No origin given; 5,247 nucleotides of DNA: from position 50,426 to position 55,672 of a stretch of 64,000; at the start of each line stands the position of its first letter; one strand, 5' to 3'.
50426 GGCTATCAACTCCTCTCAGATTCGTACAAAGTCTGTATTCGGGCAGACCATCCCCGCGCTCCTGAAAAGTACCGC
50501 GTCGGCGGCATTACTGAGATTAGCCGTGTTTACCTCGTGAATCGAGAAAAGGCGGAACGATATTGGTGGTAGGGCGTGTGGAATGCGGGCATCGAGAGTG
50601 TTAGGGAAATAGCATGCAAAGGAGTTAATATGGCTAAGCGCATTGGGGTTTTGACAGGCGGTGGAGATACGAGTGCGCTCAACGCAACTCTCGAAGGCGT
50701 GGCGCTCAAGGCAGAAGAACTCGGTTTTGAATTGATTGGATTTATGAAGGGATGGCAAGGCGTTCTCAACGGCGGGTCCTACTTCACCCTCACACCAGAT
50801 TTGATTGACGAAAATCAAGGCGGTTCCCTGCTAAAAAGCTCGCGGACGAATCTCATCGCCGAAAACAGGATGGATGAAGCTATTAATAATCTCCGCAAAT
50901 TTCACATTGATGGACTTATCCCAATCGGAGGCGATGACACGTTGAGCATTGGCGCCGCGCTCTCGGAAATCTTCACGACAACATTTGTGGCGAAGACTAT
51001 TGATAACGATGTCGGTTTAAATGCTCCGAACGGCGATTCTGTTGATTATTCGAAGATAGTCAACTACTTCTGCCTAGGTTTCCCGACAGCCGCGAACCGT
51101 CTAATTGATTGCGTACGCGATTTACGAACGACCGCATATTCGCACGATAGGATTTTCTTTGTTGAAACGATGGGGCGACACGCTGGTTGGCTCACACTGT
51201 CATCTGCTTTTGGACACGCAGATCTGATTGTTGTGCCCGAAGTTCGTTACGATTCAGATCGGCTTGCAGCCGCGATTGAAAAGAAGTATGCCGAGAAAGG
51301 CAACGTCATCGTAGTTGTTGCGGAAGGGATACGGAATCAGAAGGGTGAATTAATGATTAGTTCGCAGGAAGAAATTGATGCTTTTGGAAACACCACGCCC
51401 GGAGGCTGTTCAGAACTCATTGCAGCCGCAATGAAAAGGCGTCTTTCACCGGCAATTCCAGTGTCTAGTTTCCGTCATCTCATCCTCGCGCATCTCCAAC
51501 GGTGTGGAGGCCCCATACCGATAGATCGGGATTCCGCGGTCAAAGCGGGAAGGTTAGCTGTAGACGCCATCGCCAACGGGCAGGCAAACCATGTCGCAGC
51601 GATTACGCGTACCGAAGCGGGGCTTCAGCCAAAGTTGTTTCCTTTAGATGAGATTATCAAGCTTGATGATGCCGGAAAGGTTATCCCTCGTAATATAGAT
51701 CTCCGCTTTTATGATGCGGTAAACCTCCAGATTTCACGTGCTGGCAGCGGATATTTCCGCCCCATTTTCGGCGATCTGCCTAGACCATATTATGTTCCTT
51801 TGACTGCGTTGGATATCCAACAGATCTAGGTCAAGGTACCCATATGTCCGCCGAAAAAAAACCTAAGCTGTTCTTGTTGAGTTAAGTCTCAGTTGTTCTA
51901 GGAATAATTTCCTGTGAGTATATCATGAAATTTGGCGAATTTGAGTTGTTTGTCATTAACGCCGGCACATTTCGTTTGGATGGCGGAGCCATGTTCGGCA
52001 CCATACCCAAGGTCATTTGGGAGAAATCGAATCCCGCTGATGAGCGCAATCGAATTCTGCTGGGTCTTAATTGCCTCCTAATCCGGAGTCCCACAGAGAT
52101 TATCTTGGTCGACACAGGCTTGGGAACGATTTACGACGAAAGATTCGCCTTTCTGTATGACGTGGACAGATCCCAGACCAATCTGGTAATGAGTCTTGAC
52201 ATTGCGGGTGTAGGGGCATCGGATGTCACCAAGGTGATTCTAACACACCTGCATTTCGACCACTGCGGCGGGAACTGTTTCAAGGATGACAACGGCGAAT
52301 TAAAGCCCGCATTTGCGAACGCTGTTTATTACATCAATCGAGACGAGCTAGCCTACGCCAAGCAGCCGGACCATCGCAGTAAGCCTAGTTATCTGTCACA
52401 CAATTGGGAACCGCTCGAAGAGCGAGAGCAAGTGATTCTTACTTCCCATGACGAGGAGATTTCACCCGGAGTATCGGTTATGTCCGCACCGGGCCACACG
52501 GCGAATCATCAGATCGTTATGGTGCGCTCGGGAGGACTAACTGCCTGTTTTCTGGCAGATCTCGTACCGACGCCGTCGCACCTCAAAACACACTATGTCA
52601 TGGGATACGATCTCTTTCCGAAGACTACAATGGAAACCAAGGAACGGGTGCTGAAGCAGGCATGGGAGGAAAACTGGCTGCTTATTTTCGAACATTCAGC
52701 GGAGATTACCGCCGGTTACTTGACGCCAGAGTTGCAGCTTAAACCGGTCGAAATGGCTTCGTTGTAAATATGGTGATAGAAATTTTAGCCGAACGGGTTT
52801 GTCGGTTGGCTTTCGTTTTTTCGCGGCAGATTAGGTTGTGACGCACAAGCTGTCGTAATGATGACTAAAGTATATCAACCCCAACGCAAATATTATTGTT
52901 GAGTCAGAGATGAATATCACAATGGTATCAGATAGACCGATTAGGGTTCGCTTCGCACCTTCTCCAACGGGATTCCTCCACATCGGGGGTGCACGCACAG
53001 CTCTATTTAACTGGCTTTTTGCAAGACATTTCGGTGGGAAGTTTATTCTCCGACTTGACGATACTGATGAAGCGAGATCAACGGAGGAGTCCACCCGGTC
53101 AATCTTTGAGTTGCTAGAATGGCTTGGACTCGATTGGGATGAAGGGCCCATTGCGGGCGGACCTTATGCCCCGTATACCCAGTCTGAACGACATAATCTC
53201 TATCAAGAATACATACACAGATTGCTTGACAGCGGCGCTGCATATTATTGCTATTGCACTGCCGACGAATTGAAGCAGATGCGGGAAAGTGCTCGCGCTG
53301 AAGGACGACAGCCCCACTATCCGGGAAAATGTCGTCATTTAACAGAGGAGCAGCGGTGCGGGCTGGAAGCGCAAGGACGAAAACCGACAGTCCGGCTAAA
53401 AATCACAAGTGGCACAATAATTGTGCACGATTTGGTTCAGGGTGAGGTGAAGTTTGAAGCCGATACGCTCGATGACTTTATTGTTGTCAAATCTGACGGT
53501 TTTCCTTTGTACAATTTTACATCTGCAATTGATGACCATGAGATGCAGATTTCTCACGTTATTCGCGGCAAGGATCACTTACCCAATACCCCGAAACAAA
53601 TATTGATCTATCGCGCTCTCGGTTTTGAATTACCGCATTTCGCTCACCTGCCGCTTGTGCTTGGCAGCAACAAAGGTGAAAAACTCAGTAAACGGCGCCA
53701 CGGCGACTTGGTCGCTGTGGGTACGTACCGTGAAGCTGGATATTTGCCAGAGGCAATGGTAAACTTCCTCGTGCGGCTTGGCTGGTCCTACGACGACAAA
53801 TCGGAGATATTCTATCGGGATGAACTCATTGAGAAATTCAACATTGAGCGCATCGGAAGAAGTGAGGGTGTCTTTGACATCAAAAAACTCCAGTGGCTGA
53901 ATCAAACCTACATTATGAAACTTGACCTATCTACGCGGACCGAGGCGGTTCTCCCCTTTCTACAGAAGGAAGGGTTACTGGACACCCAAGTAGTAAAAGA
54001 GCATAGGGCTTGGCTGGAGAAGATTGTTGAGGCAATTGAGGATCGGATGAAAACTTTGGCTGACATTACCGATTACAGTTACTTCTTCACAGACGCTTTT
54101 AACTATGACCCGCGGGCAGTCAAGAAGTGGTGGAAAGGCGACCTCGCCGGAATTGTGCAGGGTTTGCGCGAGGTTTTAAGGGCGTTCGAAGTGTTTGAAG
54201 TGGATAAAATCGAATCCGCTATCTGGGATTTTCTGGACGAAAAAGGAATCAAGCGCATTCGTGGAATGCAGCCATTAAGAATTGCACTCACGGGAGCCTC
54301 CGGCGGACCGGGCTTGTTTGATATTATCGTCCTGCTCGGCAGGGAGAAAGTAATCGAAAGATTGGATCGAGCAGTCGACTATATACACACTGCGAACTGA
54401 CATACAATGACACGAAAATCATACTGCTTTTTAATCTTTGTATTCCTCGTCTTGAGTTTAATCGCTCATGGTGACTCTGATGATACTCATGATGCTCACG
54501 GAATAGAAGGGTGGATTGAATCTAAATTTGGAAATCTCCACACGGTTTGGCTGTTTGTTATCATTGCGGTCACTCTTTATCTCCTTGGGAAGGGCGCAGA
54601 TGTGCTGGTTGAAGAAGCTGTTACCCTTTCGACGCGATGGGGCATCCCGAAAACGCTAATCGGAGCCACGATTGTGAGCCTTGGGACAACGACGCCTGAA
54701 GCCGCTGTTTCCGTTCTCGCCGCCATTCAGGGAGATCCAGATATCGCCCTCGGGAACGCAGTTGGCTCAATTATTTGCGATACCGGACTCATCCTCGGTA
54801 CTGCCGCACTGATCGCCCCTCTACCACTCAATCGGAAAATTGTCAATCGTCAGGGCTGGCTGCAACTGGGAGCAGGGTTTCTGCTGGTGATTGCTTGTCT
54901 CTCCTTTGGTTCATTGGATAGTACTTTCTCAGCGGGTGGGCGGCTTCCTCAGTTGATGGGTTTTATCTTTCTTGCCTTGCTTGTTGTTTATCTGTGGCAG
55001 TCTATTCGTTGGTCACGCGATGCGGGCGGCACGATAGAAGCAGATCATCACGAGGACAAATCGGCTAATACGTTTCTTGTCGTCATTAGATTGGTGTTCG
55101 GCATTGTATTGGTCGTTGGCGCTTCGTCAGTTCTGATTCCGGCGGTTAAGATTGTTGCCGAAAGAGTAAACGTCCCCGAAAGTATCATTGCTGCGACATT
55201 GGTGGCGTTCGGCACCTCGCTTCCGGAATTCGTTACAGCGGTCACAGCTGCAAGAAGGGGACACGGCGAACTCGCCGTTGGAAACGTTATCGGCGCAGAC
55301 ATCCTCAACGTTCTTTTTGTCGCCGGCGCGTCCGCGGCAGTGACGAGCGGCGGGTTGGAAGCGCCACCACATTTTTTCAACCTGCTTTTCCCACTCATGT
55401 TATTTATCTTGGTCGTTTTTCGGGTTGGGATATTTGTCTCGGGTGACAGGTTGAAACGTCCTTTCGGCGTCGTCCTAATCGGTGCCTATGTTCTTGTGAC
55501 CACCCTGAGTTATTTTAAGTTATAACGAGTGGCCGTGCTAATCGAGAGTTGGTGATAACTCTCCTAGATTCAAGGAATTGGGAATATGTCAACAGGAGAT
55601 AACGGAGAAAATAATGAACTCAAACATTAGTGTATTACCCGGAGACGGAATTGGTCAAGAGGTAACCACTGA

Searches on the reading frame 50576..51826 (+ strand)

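Call 49: search_protein_families(library=pfam, proteins=[window:50576-51826:+], max_evalue=0.00001)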
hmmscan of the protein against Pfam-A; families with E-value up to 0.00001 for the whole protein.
window:50576-51826:+ (417 aa): 1 family
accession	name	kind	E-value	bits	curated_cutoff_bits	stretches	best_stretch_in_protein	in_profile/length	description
PF00365.25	PFK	-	4e-61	207.2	30.9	1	22-332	1-277/277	Phosphofructokinase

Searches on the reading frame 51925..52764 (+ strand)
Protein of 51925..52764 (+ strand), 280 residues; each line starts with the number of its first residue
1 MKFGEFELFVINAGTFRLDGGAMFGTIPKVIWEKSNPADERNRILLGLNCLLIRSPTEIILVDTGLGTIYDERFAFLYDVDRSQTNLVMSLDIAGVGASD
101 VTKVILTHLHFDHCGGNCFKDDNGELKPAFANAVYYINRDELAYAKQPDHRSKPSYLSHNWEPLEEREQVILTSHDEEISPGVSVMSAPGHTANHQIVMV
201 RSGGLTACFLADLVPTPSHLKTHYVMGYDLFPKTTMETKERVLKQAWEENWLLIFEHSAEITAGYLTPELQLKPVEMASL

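Call 49: search_protein_families(library=pfam, proteins=[window:51925-52764:+], max_evalue=0.00001)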
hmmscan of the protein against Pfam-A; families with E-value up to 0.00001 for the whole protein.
window:51925-52764:+ (280 aa): 1 family
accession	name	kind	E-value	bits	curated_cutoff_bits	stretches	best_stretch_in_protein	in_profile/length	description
PF00753.33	Lactamase_B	-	1.2e-20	74.8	22.7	1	49-247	7-186/196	Metallo-beta-lactamase superfamily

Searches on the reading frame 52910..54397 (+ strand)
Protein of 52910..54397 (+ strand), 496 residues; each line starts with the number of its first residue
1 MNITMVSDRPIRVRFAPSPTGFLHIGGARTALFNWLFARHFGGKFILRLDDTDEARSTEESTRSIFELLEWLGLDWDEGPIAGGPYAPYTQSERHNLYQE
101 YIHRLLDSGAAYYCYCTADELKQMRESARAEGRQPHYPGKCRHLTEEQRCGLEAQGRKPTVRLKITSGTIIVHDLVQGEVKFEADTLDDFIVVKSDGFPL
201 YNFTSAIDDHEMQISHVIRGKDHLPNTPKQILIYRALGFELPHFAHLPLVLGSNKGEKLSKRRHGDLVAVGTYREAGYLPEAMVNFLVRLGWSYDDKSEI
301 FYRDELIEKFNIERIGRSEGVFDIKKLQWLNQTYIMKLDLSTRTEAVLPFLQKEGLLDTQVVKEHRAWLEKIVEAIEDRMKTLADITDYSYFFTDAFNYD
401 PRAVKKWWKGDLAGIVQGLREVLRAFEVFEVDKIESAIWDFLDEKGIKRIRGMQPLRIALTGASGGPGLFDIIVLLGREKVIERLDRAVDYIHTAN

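Call 49: search_protein_families(library=pfam, proteins=[window:52910-54397:+], max_evalue=0.00001)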
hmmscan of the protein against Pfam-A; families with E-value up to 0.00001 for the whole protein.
window:52910-54397:+ (496 aa): 2 families
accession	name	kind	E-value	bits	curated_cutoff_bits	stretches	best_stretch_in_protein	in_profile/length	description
PF00749.27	tRNA-synt_1c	-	5.5e-106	354.5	23.4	1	11-329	2-314/314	tRNA synthetases class I (E and Q), catalytic domain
PF19269.4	Anticodon_2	-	3.8e-31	108.8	23.6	1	347-488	6-140/141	Anticodon binding domain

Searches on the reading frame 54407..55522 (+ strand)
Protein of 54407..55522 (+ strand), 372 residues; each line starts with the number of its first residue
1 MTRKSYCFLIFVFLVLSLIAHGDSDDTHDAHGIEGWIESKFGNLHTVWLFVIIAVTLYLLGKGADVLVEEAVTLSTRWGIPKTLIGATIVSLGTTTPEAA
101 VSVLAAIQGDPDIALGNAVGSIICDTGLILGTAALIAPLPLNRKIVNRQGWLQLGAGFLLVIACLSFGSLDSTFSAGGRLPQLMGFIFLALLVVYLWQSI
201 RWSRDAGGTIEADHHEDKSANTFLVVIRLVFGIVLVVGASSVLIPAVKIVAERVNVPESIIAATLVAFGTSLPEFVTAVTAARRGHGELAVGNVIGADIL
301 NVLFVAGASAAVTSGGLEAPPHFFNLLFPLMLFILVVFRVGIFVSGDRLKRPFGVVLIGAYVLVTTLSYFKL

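Call 49: search_protein_families(library=pfam, proteins=[window:54407-55522:+], max_evalue=0.00001)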
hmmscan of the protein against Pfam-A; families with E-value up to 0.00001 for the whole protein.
window:54407-55522:+ (372 aa): 1 family
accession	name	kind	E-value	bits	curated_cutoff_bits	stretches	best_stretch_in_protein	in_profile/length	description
PF01699.29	Na_Ca_ex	-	1.4e-54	184.6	24.9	2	48-199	1-149/151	Sodium/calcium exchanger protein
